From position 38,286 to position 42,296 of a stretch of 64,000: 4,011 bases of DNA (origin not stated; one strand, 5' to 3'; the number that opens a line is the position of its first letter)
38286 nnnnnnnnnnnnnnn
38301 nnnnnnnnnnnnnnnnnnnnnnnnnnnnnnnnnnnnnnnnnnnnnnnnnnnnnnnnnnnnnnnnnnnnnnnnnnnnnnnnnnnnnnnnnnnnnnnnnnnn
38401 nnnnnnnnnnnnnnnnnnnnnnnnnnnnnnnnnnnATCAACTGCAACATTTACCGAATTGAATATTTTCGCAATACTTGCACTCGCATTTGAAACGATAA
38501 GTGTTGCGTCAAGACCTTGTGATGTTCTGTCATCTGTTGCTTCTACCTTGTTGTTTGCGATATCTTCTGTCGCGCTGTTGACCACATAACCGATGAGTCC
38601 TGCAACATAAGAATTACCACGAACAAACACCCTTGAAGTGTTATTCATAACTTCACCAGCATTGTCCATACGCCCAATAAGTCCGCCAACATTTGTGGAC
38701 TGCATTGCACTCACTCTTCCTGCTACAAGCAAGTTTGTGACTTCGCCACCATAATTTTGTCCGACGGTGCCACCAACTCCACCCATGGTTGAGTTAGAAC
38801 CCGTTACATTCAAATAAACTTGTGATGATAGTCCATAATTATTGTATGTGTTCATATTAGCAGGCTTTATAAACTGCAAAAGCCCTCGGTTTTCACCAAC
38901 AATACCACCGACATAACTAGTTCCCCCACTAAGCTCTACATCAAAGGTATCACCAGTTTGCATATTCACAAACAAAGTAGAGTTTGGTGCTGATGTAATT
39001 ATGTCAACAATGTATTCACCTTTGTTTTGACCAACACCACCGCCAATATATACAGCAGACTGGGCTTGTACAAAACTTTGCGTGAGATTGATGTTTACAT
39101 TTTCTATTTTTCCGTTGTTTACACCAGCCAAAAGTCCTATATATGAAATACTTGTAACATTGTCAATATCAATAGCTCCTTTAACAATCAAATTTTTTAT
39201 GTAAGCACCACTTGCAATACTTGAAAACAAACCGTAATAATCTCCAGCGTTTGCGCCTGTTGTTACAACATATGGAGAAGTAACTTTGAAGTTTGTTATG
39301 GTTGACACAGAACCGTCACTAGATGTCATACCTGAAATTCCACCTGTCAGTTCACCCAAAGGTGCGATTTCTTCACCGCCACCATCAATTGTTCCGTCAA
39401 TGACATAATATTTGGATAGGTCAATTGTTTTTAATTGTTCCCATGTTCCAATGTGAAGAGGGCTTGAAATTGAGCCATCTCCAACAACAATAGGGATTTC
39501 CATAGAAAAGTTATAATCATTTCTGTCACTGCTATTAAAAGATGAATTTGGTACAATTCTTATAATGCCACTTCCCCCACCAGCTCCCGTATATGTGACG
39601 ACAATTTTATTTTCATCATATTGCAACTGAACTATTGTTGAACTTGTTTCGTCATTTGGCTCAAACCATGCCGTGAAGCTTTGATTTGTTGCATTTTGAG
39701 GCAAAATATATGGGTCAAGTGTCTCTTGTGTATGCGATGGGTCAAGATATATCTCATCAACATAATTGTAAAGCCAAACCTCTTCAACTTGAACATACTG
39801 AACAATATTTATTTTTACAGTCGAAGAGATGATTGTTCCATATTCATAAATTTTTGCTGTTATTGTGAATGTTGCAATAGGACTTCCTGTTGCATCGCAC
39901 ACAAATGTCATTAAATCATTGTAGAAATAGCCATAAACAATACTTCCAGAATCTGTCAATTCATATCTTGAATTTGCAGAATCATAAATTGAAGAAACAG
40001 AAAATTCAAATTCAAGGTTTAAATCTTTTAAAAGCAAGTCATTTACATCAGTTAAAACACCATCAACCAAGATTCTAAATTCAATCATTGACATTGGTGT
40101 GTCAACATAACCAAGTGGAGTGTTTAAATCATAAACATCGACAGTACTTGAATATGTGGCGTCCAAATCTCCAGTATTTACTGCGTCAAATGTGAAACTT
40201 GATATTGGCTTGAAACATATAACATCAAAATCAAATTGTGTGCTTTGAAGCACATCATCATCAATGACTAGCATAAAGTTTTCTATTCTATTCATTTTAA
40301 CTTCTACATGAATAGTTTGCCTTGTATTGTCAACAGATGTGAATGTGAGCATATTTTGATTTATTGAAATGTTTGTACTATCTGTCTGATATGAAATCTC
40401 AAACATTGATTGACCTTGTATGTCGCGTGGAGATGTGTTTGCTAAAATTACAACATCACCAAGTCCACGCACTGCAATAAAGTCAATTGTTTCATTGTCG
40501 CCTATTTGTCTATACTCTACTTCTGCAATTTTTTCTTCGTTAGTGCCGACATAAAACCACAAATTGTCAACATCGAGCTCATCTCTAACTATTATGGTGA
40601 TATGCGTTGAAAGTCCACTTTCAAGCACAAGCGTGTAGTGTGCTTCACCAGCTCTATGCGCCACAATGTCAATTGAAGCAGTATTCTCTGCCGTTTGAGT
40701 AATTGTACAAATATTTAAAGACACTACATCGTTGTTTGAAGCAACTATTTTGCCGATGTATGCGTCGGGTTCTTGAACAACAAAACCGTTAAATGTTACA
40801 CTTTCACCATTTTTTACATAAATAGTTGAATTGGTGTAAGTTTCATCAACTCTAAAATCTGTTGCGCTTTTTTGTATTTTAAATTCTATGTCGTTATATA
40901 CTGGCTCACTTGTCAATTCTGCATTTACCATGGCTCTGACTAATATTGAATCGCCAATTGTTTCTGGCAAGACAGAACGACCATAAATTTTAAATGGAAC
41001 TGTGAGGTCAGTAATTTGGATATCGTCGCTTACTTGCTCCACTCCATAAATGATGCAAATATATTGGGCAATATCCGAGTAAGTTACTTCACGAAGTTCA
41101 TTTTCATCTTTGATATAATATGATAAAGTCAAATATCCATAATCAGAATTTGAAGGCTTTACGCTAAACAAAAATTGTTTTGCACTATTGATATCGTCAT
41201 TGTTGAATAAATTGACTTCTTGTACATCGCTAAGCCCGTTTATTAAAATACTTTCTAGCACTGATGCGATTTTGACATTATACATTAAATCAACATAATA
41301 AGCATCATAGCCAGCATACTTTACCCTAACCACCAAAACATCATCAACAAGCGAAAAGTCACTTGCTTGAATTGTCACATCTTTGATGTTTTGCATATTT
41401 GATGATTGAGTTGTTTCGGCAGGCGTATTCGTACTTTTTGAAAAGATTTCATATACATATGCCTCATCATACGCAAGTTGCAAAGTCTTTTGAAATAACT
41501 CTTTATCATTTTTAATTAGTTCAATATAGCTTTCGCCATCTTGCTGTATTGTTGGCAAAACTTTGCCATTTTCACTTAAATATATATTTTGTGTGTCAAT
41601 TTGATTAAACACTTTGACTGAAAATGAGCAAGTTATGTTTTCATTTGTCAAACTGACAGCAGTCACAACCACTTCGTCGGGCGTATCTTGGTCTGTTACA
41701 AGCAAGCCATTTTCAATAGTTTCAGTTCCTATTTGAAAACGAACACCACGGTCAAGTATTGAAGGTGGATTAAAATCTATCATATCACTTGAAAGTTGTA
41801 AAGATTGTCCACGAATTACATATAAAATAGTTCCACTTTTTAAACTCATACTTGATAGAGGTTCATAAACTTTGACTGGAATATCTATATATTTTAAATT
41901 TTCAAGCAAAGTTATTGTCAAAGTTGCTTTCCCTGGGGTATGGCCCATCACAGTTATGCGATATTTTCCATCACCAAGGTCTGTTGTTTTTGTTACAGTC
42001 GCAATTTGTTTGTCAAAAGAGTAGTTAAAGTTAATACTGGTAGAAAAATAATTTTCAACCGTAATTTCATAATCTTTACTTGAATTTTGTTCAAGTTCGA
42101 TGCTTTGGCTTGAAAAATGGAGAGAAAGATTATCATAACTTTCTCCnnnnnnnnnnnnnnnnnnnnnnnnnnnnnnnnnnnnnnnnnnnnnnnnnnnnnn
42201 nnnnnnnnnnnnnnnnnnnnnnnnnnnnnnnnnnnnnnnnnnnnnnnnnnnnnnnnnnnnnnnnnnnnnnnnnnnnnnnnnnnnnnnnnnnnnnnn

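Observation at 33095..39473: Giant B carries three of the same beta-helix blocks with the same entry motif, making it a shorter paralogue of giant C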

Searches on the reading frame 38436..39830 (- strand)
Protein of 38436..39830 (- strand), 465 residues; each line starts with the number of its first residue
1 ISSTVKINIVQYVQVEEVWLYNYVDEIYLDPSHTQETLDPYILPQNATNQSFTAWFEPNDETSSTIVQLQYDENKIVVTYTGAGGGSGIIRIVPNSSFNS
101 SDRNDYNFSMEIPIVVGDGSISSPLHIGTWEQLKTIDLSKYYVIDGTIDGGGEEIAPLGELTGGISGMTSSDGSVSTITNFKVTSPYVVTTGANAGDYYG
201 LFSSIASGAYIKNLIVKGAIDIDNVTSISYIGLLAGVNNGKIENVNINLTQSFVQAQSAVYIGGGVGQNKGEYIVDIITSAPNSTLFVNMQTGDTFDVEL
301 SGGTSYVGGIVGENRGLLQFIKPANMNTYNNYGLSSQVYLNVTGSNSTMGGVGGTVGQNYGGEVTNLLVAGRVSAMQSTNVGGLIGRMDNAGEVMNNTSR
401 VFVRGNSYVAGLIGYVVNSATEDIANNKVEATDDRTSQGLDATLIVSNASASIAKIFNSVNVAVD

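Call 28: predict_structure(alignment_id=A1)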
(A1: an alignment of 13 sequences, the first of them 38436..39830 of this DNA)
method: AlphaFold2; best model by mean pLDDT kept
length: 465 residues; sequences in the alignment: 13
mean_pLDDT: 87.3   pTM: 0.83
mean pLDDT of the five models: 87.3, 86.8, 86.5, 85.8, 84.2
residues with pLDDT >= 90: 267; 70-90: 150; 50-70: 35; < 50: 13
segments of 3 or more residues with pLDDT < 50: 329-331, 434-439
pLDDT, mean of each block of 10 residues (from residue 1): 60 87 88 90 88 92 91 92 87 91 89 92 90 94 93 94 92 86 95 91 97 96 93 98 95 93 98 87 80 90 92 96 64 76 80 96 92 89 92 88 90 85 81 51 69 78 55
secondary structure, 60 per line:
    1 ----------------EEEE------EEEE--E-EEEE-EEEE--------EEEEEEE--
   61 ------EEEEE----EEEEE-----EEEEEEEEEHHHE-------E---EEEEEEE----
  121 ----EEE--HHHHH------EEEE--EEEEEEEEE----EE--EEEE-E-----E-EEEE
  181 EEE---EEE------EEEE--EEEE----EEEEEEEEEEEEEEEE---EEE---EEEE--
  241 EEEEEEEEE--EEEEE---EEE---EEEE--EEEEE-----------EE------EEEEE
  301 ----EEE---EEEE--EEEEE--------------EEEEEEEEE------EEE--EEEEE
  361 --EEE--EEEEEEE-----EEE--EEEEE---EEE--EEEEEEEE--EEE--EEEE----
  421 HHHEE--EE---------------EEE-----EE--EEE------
elements in order: E17-20 E27-30 E35-38 E40-43 E52-58 E67-71 E76-80 E86-94 E110-116 E125-127 H130-134 E141-144 E147-155 E164-167 E177-183 E187-189 E196-199 E202-205 E210-225 E229-231 E235-238 E241-249 E252-256 E260-262 E266-269 E272-276 E296-300 E305-307 E311-314 E317-321 E336-344 E351-353 E356-360 E363-365 E368-374 E380-382 E385-389 E393-395 E398-405 E408-410 E413-416 E445-447 E457-459
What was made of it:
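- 39474..39788 (-): Ig-like domain (aa 810-914) immediately before block 1; this is the junction shared with C. AF2 model 1 shows a beta-sandwich (call 28).
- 38526..39473 (-): Beta-helix block 1 (aa 915-1230; helix ~920-1211), entry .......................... Model 1, pLDDT 87 (call 28).
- Checked: Model 1 (B 796-1260, pLDDT 87.3) has an Ig-like sandwich at B ~812-911 followed by a beta-helix at ~920-1211 (call 28).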

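Call 31: fold_search(model_id=the predicted structure, library=pdb)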
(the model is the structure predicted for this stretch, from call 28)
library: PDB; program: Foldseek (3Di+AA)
matches with E <= 10: 1727; with E <= 0.001: 4
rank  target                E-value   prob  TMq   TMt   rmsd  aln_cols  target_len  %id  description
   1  7uvl_P                8.6e-05  1.00  0.36  0.15  15.3       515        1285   14  IgA1 Protease with IgA1 substrate (released 2022-11-23)
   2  7uvk                  2.1e-04  1.00  0.40  0.16  13.9       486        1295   16  G. haemolysans IgA1 protease (released 2022-11-23)
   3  3n6z                  2.3e-04  1.00  0.35  0.46   9.5       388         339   18  Crystal structure of a putative immunoglobulin A1 protease (BACOVA_03286) from Bacteroides ovatus at 1.30 A resolution (released 2010-07-21)
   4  6xjb                  5.8e-04  1.00  0.37  0.15  13.6       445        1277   15  IgA1 Protease (released 2020-12-09)
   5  2uvf_B                1.2e-03  0.38  0.16  0.14  22.0       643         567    8  Structure of Yersinia enterocolitica Family 28 Exopolygalacturonase in Complex with Digalaturonic Acid (released 2007-05-08)
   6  2uve_B                1.7e-03  0.30  0.15  0.14  22.2       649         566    8  Structure of Yersinia enterocolitica Family 28 Exopolygalacturonase (released 2007-05-08)
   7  2y9r                  2.0e-03  1.00  0.15  0.48   6.1       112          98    6  Crystal structure of the M10 domain of Titin (released 2011-03-02)
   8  7t4f_A                3.0e-03  1.00  0.17  0.32   2.4       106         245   16  Structure of bacteriophage lambda tube protein V in C3 (released 2023-06-14)
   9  2wwm_T                3.3e-03  1.00  0.14  0.50   5.9       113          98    7  Crystal structure of the Titin M10-Obscurin like 1 Ig complex in space group P1 (released 2010-02-16)
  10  2wwk_T                3.8e-03  1.00  0.14  0.50   6.0       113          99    7  Crystal structure of the Titin M10-Obscurin like 1 Ig F17R mutant complex (released 2010-02-16)
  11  8p35_D                4.0e-03  1.00  0.14  0.51   4.9       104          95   10  Mutant human titin immunoglobulin-like 21 domain - C3575S (released 2023-11-29)
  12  6xja_P                4.0e-03  1.00  0.40  0.16  12.8       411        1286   15  Streptococcus Pneumoniae IgA1 Protease with IgA1 substrate (released 2021-01-20)
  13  2uve_A                4.0e-03  0.30  0.17  0.15  21.9       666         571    7  Structure of Yersinia enterocolitica Family 28 Exopolygalacturonase (released 2007-05-08)
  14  3mtr_A                4.5e-03  1.00  0.16  0.33   5.1       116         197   12  Crystal structure of the Ig5-FN1 tandem of human NCAM (released 2010-06-23)
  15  4uid_B                5.2e-03  1.00  0.16  0.37   4.0       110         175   11  Crystal structure of the S-layer protein SbsC domains 4 and 5 (released 2016-04-13)
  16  2l04_MODEL_1_A        5.4e-03  1.00  0.16  0.66   3.1       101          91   17  The Solution Structure of the C-terminal Ig-like Domain of the Bacteriophage Lambda Tail Tube Protein (released 2010-09-22)
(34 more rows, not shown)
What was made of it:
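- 39474..39788 (-): Foldseek matches the lambda gpV C-terminal Ig-like domain 2l04 (TM 0.66) and titin Ig domains (call 31).
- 38526..39473 (-): Foldseek top hits are the IgA1 protease entries 7uvl/7uvk/6xjb and 3n6z, E 9e-5 to 6e-4 (call 31).
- On GLUG motif (Pfam PF07581): For block 1, Foldseek gives 7uvl 8.6e-5, 7uvk 2.1e-4, 3n6z 2.3e-4 and 6xjb 5.8e-4 (call 31).
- On Big_2 (PF02368): The fold is Ig-like (calls 28, 31).
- Foldseek top hits for block 1 are IgA1 protease 7uvl, 7uvk, 6xjb and 3n6z (call 31).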

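Call 49: search_solved_structures(query=A1, max_evalue=1, show_alignments=2)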
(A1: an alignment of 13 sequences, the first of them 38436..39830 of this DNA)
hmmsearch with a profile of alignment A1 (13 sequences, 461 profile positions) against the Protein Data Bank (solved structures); distinct sequences matched with E-value up to 1: 0.

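Call 60: search_protein_families(library=pfam, alignment_id=A1, max_evalue=0.01)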
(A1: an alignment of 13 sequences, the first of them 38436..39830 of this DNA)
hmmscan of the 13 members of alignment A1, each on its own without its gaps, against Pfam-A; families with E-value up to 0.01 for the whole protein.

A. member 1, window:38436-39830:- (465 aa): 0 families

B. families by the number of members that match (of 13 scanned): 2 families
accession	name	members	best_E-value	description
PF07581.17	Glug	4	2.7e-11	The GLUG motif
PF22424.2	HK620_9_C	1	0.0023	HK620, Tail spike protein, C-terminal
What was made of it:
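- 38526..39473 (-): GLUG is matched by 4 of the 13 sequences of A1 (B, 11 orthologue segments and the C counterpart), best E 2.7e-11 (call 60).
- Among the 13 sequences of A1 (B, 11 orthologue segments and the C counterpart), 4 match GLUG, best E 2.7e-11 (call 60).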

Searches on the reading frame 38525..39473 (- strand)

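Call 14: search_protein_families(library=pfam, proteins=[window:38525-39473:-], max_evalue=10)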
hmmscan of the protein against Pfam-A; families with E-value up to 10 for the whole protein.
window:38525-39473:- (316 aa): 1 family
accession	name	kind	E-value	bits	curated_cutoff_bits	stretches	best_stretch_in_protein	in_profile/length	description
PF07581.17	Glug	-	0.00037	21.1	20.5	4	259-277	2-20/28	The GLUG motif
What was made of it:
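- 38526..39473 (-): Pfam GLUG scores 21.1 bits against a cut-off of 20.5 when the block is scanned alone (call 14).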

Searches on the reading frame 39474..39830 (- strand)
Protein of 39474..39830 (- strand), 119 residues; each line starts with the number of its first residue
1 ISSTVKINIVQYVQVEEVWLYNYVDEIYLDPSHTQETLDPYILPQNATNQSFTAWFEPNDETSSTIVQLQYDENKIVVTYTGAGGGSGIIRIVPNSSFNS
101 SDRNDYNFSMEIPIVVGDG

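Call 14: search_protein_families(library=pfam, proteins=[window:39474-39830:-], max_evalue=10)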
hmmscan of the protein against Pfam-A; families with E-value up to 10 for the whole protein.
window:39474-39830:- (119 aa): 1 family
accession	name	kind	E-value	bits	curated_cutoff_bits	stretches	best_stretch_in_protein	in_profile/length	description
PF15567.11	Imm35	-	0.14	12.7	27.5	1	5-52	21-70/85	Immunity protein 35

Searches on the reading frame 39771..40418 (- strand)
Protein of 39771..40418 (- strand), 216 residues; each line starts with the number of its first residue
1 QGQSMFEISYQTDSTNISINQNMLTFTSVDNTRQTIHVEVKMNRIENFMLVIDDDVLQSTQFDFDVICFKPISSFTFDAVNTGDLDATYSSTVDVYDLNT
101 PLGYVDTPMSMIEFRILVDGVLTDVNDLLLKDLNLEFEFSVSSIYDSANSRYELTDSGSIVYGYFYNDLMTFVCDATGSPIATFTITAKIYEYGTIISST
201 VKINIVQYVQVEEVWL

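Call 57: search_protein_families(library=pfam, proteins=[window:39771-40418:-], max_evalue=1)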
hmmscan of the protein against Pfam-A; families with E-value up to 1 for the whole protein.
window:39771-40418:- (216 aa): 1 family
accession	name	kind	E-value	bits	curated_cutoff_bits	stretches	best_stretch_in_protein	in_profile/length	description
PF09223.17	ZinT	-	0.047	14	27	1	5-46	61-101/181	ZinT (YodA) periplasmic lipocalin-like zinc-recruitment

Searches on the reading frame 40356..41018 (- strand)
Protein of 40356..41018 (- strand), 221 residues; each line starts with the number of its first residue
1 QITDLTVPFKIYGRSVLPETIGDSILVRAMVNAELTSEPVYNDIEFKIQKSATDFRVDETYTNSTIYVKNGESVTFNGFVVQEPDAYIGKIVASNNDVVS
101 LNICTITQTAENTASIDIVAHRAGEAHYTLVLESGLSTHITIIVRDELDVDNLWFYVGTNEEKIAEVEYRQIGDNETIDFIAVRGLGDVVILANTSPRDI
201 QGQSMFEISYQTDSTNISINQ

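Call 57: search_protein_families(library=pfam, proteins=[window:40356-41018:-], max_evalue=1)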
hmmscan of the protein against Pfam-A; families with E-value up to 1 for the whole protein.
window:40356-41018:- (221 aa): 1 family
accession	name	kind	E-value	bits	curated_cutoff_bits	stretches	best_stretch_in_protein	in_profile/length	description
PF04541.19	Herpes_U34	-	0.016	15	26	1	30-102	42-112/175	Herpesvirus virion protein U34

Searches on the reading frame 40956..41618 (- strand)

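Call 57: search_protein_families(library=pfam, proteins=[window:40956-41618:-], max_evalue=1)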
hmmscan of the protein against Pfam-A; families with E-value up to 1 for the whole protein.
window:40956-41618:- (221 aa): 2 families
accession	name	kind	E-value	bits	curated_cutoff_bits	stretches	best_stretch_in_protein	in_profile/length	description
PF23353.1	BBS2_hp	-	0.14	12.7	27.7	0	69-132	26-89/98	BBS2 hairpin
PF04385.20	FAINT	-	0.26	11.7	20.7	1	150-182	16-42/78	Domain of unknown function, DUF529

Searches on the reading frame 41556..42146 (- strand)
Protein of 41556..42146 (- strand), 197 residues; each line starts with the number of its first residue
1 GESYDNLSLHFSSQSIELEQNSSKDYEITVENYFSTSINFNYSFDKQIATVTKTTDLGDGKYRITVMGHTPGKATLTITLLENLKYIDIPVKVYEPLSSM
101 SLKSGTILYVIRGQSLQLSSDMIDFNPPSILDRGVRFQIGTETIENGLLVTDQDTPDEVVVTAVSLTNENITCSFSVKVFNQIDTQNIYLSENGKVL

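Call 57: search_protein_families(library=pfam, proteins=[window:41556-42146:-], max_evalue=1)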
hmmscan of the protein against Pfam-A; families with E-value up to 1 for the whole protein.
window:41556-42146:- (197 aa): 3 families
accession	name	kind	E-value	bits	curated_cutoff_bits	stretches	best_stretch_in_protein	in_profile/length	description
PF09134.16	Invasin_D3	-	0.00075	20.4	33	1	41-80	42-82/98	Invasin, domain 3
PF02368.24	Big_2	-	0.014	15.8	22.8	1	24-79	18-67/79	Bacterial Ig-like domain (group 2)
PF12690.13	BsuPI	-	0.049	14.1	22.9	1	12-64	24-75/101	Intracellular proteinase inhibitor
